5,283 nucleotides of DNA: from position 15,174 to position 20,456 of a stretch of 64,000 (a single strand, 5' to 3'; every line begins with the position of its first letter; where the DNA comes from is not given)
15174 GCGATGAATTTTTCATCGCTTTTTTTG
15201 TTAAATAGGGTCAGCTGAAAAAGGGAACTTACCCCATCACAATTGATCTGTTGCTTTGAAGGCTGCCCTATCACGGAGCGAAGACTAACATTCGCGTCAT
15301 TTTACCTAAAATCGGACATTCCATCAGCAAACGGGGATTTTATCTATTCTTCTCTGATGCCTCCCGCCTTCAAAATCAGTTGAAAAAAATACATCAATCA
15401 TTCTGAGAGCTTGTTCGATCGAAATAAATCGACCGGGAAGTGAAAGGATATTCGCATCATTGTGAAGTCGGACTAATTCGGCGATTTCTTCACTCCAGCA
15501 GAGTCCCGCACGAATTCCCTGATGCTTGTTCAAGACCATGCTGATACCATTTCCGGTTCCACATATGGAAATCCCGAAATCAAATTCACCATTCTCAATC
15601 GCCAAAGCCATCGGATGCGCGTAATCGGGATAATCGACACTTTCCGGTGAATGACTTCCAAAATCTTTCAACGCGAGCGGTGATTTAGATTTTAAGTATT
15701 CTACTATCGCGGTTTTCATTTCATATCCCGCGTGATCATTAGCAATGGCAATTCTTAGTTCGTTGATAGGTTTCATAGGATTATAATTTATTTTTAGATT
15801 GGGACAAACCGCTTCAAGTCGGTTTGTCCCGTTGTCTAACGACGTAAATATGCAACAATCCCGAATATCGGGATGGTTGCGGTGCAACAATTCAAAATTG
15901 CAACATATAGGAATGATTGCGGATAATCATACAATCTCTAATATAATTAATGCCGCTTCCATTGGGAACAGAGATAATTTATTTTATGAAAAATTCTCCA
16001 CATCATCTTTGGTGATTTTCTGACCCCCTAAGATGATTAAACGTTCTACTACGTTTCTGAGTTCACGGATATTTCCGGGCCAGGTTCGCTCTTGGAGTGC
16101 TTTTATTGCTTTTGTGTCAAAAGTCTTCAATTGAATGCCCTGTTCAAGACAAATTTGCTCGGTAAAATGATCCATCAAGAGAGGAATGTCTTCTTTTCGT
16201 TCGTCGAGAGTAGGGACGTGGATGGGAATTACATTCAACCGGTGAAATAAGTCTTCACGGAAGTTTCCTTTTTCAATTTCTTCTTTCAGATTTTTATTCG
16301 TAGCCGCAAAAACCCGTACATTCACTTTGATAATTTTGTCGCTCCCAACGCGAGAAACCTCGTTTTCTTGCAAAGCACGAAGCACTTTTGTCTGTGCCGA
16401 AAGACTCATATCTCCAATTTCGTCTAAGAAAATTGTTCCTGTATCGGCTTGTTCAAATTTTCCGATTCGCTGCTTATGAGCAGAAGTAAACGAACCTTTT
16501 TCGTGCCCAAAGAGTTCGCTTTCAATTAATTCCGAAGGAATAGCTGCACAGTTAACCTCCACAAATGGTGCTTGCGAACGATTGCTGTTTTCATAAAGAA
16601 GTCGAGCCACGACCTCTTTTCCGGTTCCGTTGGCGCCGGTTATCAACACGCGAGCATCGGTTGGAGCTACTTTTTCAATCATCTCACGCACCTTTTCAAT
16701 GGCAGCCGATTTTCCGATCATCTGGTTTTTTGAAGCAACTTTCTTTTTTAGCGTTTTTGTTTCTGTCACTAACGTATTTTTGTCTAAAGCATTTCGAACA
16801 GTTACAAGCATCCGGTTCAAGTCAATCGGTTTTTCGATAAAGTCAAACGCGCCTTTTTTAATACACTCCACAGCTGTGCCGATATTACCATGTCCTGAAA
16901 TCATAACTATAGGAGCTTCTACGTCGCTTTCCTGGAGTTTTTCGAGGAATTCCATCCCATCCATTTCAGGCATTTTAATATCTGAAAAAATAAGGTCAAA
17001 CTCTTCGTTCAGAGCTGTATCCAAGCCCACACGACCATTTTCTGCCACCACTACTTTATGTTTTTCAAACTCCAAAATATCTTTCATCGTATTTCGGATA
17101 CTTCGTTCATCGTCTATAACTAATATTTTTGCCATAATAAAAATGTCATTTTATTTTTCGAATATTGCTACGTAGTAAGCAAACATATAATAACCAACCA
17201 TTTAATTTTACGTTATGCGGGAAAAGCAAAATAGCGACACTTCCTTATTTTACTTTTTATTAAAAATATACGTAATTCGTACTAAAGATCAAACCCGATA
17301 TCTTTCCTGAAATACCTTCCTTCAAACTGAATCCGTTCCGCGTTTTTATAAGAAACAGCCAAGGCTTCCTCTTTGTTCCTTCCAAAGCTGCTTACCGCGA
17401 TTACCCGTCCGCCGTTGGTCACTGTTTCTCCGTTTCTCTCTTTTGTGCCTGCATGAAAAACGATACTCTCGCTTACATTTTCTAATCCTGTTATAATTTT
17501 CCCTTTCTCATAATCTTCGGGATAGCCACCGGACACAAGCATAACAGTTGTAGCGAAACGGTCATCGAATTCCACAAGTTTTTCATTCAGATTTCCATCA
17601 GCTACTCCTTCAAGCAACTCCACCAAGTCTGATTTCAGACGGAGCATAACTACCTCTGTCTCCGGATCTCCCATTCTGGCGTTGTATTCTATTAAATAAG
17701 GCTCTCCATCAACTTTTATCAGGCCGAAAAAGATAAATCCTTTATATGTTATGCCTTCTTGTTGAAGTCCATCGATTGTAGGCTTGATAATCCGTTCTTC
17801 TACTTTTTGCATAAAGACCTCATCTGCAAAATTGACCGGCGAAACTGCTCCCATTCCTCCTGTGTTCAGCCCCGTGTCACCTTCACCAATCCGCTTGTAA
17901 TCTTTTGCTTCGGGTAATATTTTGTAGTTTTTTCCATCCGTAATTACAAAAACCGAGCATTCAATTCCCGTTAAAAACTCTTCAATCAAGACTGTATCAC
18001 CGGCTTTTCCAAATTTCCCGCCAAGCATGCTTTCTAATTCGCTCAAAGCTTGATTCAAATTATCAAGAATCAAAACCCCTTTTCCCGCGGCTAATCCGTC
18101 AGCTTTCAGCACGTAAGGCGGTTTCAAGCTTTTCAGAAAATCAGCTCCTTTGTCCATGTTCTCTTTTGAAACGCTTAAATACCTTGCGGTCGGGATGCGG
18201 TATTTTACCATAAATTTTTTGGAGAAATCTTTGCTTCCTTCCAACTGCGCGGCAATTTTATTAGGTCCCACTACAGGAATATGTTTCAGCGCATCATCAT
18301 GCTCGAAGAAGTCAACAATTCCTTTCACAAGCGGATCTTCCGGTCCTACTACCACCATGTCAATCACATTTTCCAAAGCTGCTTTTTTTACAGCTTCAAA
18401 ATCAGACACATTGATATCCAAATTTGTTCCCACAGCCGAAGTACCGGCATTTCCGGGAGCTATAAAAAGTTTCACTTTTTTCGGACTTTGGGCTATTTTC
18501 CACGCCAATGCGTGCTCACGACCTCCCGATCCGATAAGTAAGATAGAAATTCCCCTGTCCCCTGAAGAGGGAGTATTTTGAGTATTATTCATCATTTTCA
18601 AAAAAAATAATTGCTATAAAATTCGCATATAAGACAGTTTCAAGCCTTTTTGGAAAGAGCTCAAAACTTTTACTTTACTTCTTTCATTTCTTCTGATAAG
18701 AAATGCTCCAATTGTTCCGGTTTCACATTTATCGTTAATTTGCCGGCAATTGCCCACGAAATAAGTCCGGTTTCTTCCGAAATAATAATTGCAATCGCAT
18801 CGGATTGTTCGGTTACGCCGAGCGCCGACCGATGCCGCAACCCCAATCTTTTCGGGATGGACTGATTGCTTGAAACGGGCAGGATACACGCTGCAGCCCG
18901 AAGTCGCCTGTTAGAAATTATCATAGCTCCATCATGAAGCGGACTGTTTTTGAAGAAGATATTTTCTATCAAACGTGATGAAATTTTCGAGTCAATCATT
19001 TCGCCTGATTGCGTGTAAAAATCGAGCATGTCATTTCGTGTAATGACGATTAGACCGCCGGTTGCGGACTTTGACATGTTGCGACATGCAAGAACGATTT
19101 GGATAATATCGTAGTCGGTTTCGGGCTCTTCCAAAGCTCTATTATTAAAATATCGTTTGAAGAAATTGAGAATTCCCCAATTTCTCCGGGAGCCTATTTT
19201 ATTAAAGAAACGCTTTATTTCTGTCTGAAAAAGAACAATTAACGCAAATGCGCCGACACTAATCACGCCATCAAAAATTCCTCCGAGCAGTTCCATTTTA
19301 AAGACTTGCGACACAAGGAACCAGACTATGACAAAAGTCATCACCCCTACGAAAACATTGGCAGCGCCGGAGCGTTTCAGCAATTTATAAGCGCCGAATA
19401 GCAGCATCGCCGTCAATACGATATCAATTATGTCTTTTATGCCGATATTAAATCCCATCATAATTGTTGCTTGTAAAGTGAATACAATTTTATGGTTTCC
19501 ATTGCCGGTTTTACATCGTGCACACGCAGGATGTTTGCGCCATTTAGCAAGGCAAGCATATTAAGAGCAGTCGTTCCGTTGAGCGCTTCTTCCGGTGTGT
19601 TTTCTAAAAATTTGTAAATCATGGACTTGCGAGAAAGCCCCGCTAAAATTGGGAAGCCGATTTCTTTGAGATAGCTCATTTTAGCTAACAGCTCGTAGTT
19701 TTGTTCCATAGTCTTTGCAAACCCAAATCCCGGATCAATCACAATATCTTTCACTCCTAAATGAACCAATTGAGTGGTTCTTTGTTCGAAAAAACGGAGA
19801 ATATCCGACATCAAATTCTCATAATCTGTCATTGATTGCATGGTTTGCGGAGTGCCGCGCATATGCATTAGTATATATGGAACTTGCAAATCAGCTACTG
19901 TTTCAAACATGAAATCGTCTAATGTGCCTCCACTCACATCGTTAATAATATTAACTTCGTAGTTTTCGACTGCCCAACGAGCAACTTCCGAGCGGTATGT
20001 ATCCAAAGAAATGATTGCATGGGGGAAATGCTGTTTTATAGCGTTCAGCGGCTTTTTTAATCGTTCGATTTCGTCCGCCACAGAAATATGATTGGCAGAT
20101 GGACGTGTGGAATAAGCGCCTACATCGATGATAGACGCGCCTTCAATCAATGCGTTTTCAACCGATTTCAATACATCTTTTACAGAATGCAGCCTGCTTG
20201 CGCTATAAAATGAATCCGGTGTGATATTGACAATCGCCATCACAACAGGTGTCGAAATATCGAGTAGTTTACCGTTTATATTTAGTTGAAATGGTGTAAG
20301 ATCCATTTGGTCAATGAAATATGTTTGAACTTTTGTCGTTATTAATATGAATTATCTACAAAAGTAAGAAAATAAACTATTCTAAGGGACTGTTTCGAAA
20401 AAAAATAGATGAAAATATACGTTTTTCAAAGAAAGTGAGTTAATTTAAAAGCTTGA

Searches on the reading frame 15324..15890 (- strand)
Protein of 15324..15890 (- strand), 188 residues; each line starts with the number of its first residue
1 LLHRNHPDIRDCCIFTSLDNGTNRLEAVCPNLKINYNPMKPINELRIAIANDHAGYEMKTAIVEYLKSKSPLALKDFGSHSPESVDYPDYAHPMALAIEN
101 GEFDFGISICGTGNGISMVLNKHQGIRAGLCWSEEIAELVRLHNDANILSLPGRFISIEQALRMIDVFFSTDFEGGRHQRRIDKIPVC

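Call 68: search_protein_families(library=pfam, proteins=[window:15324-15890:-], max_evalue=0.00001)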
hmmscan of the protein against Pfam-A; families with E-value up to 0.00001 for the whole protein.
window:15324-15890:- (188 aa): 1 family
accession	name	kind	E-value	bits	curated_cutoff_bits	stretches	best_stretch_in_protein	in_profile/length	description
PF02502.23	LacAB_rpiB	-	2.2e-56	190.1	24.7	1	47-185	1-138/138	Ribose/Galactose Isomerase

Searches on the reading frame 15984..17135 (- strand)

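Call 68: search_protein_families(library=pfam, proteins=[window:15984-17135:-], max_evalue=0.00001)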
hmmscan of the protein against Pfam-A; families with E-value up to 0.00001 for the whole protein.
window:15984-17135:- (383 aa): 6 families
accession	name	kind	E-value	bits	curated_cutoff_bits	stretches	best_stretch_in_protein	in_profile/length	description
PF00158.32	Sigma54_activat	-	7.4e-72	240.9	20.2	1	139-306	1-168/168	Sigma-54 interaction domain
PF00072.30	Response_reg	-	4.7e-30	104.5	30.2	1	4-113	1-110/111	Response regulator receiver domain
PF14532.12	Sigma54_activ_2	-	1.4e-23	84.1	25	1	140-310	1-138/138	Sigma-54 interaction domain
PF25601.1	AAA_lid_14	-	2.8e-21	75.6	27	1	312-379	2-70/87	AAA+ ATPase lid domain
PF00004.35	AAA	-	6.6e-07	30.3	21.2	1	163-299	1-125/131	ATPase family associated with various cellular activities (AAA)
PF07728.20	AAA_5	-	3.6e-06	27.5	22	1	163-283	2-125/139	AAA domain (dynein-related subfamily)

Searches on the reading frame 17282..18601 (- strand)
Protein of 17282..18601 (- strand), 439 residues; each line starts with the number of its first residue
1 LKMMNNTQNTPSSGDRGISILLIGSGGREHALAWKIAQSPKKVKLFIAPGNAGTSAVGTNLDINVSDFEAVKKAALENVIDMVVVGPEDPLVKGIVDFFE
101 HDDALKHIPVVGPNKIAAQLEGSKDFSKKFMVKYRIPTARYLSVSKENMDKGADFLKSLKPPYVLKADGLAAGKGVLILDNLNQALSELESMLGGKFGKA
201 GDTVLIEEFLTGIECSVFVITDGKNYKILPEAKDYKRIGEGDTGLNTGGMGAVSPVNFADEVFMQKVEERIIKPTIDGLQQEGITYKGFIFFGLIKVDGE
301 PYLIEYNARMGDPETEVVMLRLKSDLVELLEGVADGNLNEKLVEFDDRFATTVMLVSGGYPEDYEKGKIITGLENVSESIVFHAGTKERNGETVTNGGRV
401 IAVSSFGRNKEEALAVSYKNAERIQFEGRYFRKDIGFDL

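Call 68: search_protein_families(library=pfam, proteins=[window:17282-18601:-], max_evalue=0.00001)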
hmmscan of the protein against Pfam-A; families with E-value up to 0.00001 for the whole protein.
window:17282-18601:- (439 aa): 4 families
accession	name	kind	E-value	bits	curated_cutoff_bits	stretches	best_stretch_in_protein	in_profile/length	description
PF01071.24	GARS_A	-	5e-65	219.4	27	1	122-315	1-194/194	Phosphoribosylglycinamide synthetase, ATP-grasp (A) domain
PF02844.21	GARS_N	-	1.1e-35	122.7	29.5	1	19-121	2-100/100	Phosphoribosylglycinamide synthetase, N domain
PF02843.22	GARS_C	-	1.4e-29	102.7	34.8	1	350-437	1-91/92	Phosphoribosylglycinamide synthetase, C domain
PF02655.19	ATP-grasp_3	-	9.3e-06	26.3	23.2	0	160-310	31-157/160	ATP-grasp domain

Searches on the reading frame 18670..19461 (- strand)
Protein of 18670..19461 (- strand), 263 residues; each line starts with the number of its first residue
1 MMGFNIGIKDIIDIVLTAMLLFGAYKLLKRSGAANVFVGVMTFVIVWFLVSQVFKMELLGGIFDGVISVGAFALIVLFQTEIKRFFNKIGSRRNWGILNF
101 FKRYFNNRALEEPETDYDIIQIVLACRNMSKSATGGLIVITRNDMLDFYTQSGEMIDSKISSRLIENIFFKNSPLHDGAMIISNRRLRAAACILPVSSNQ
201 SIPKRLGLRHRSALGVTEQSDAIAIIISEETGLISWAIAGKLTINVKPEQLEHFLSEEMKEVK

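Call 69: search_protein_families(library=pfam, proteins=[window:18670-19461:-], max_evalue=0.00001)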
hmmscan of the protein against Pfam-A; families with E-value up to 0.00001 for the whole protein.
window:18670-19461:- (263 aa): 2 families
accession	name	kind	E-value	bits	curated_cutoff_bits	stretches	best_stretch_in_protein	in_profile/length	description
PF02457.21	DAC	-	1.1e-41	141.5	27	1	124-241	2-118/119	DisA bacterial checkpoint controller nucleotide-binding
PF19293.4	CdaA_N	-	1.1e-29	102.9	23.8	1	3-82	2-81/81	CdaA N-terminal transmembrane domain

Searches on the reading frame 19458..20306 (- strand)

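Call 69: search_protein_families(library=pfam, proteins=[window:19458-20306:-], max_evalue=0.00001)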
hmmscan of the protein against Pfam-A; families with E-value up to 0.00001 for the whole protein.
window:19458-20306:- (282 aa): 1 family
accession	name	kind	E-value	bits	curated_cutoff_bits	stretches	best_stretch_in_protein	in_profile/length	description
PF00809.28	Pterin_bind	-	2.8e-69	233.9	25.5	1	23-263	1-244/244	Pterin binding enzyme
